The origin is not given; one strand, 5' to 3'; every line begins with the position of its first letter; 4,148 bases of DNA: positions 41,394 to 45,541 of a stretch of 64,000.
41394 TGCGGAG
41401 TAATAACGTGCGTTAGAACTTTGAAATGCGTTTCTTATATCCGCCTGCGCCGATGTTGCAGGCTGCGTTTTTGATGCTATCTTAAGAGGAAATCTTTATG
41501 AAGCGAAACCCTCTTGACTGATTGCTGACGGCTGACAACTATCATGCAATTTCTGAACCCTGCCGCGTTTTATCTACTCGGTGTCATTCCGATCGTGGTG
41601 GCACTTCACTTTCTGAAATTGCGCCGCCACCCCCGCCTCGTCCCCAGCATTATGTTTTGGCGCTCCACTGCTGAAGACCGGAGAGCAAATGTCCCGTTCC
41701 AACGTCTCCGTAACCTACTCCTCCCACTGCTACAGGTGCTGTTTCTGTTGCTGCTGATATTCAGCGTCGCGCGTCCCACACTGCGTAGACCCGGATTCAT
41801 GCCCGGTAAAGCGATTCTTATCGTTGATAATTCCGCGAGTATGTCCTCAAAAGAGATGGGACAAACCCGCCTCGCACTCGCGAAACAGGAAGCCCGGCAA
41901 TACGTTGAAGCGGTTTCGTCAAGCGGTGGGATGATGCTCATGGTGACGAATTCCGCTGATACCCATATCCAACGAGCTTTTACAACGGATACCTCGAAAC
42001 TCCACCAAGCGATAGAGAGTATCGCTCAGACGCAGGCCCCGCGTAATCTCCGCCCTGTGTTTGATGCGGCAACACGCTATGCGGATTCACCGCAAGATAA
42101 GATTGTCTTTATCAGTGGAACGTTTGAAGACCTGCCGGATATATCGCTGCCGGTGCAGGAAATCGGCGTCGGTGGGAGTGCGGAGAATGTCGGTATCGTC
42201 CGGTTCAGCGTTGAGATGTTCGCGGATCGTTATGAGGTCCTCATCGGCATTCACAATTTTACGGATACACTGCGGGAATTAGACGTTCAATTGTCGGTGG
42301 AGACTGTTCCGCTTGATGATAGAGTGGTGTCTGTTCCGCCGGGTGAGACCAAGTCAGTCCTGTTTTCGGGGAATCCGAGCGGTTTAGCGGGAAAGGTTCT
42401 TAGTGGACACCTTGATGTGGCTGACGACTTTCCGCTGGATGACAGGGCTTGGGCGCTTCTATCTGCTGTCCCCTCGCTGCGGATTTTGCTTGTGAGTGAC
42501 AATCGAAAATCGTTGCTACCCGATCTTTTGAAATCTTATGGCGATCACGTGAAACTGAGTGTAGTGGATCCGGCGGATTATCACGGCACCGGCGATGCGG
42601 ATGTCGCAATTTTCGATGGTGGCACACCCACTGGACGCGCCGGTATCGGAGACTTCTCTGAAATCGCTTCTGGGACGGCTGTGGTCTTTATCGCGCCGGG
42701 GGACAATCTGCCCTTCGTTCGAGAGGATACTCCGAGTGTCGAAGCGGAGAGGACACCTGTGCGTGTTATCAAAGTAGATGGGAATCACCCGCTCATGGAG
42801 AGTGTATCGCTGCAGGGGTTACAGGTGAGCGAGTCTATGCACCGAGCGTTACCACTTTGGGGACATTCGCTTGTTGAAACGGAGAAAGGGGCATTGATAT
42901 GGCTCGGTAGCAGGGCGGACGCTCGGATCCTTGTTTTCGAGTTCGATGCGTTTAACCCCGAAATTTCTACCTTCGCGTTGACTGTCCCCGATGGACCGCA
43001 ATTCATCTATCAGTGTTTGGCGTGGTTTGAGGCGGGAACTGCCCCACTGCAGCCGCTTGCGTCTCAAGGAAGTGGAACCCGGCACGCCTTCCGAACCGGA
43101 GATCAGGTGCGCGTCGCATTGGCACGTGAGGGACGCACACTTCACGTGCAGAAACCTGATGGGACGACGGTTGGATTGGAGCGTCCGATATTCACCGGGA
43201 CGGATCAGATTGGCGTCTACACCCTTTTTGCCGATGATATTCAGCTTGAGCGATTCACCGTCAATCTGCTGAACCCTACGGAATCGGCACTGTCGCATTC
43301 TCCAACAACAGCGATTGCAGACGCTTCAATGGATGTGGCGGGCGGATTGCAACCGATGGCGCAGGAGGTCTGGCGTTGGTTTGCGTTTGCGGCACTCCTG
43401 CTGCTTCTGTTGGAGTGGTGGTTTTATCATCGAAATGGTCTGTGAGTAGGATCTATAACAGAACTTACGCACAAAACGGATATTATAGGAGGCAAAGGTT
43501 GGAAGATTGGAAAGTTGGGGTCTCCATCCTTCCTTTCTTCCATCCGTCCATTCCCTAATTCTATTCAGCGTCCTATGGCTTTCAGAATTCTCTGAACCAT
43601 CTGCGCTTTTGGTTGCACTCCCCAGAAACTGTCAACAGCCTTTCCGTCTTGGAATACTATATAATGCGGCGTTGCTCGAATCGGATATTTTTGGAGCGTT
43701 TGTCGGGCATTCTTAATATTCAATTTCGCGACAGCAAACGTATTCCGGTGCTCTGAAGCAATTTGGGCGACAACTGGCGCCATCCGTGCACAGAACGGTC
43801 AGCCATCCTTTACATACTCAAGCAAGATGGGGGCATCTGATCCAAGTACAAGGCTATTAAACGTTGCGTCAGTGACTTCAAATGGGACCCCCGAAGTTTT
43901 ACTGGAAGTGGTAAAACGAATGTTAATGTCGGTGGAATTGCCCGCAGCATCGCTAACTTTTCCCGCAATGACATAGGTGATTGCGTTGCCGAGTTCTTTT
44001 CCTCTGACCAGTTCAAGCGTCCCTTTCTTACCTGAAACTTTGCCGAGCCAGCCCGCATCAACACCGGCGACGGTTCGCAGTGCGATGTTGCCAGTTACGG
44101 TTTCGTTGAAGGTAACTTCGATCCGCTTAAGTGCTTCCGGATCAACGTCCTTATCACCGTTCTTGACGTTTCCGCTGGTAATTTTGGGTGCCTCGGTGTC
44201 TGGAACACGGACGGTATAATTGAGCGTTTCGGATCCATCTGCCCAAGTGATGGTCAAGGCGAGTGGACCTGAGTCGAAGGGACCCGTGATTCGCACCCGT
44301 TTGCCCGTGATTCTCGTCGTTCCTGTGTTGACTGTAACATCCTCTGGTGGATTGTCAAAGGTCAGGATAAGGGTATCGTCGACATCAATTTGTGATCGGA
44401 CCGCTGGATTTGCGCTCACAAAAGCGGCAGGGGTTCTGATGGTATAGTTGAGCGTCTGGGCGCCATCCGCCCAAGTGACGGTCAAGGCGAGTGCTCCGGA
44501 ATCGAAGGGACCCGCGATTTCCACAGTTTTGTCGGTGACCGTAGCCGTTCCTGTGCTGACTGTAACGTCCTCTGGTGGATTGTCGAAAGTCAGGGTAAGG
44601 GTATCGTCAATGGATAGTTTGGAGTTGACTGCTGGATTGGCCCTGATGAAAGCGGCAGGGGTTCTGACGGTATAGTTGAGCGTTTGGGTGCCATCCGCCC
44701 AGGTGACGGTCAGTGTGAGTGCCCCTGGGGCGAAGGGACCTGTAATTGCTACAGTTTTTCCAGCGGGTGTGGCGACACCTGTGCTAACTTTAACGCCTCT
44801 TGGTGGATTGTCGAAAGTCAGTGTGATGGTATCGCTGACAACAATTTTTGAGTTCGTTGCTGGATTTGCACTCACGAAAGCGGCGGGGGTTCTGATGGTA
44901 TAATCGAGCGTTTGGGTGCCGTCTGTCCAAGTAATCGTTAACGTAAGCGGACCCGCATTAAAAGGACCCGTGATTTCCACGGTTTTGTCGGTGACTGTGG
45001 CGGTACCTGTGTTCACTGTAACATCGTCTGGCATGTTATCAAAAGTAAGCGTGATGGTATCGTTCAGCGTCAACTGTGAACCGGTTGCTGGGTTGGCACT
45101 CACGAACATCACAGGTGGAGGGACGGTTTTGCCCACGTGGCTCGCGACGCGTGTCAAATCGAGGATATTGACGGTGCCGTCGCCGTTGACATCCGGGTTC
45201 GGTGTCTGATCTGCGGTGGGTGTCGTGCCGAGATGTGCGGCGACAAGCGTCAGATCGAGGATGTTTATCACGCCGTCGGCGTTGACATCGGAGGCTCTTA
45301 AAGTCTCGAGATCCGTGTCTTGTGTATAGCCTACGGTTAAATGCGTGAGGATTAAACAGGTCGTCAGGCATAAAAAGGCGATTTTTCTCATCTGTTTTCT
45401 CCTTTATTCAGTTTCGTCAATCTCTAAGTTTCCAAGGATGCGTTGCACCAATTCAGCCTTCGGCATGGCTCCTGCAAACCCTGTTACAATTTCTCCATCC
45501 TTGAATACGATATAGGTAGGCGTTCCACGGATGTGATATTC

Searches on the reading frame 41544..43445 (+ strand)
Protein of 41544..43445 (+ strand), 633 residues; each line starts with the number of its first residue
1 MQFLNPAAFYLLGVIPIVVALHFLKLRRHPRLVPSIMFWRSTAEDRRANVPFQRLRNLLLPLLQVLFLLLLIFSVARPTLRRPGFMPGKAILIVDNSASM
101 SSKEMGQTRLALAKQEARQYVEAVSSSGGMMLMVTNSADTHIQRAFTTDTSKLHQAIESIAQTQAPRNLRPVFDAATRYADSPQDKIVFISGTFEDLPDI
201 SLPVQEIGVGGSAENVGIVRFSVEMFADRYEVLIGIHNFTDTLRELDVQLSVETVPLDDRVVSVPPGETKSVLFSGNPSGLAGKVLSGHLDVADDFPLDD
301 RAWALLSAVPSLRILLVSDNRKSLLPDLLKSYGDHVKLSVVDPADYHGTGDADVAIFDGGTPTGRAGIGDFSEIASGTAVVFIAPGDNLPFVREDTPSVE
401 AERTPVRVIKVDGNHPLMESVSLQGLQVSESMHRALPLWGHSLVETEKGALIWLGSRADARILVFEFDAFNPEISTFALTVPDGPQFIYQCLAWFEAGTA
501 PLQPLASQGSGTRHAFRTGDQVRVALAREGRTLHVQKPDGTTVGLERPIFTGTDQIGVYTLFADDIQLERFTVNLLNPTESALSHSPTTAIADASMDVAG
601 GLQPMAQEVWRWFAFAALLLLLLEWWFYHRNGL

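Call 82: search_protein_families(library=pfam, proteins=[window:41544-43445:+], max_evalue=0.00001)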
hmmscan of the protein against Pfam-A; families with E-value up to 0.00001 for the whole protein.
window:41544-43445:+ (633 aa): 2 families
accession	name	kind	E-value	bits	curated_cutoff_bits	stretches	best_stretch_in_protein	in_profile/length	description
PF07584.16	BatA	-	4.9e-12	46.5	25.9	1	1-78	1-77/77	Aerotolerance regulator N-terminal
PF13519.12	VWA_2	-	2.1e-09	38.4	27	1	91-192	2-105/107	von Willebrand factor type A domain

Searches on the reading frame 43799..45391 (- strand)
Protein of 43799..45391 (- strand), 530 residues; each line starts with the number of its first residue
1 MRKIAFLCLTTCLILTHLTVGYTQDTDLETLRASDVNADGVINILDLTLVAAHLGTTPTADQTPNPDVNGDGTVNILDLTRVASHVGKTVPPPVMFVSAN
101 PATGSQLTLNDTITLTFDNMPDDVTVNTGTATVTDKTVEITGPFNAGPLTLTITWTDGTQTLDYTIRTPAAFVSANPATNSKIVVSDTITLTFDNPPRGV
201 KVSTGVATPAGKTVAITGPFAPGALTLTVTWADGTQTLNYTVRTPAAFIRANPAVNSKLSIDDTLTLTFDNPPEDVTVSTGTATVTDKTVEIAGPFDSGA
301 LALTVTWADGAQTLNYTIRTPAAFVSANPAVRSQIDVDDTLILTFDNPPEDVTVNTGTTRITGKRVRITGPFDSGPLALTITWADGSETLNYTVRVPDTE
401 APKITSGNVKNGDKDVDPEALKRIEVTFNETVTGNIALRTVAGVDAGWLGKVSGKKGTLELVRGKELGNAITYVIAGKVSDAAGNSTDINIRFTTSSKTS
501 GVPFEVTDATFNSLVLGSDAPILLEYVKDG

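Call 82: search_protein_families(library=pfam, proteins=[window:43799-45391:-], max_evalue=0.00001)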
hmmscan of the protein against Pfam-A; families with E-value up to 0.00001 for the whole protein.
window:43799-45391:- (530 aa): 1 family
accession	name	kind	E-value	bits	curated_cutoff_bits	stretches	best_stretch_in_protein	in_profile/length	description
PF00404.24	Dockerin_1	-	2.1e-12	47.5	22.9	1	34-85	2-55/57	Dockerin type I domain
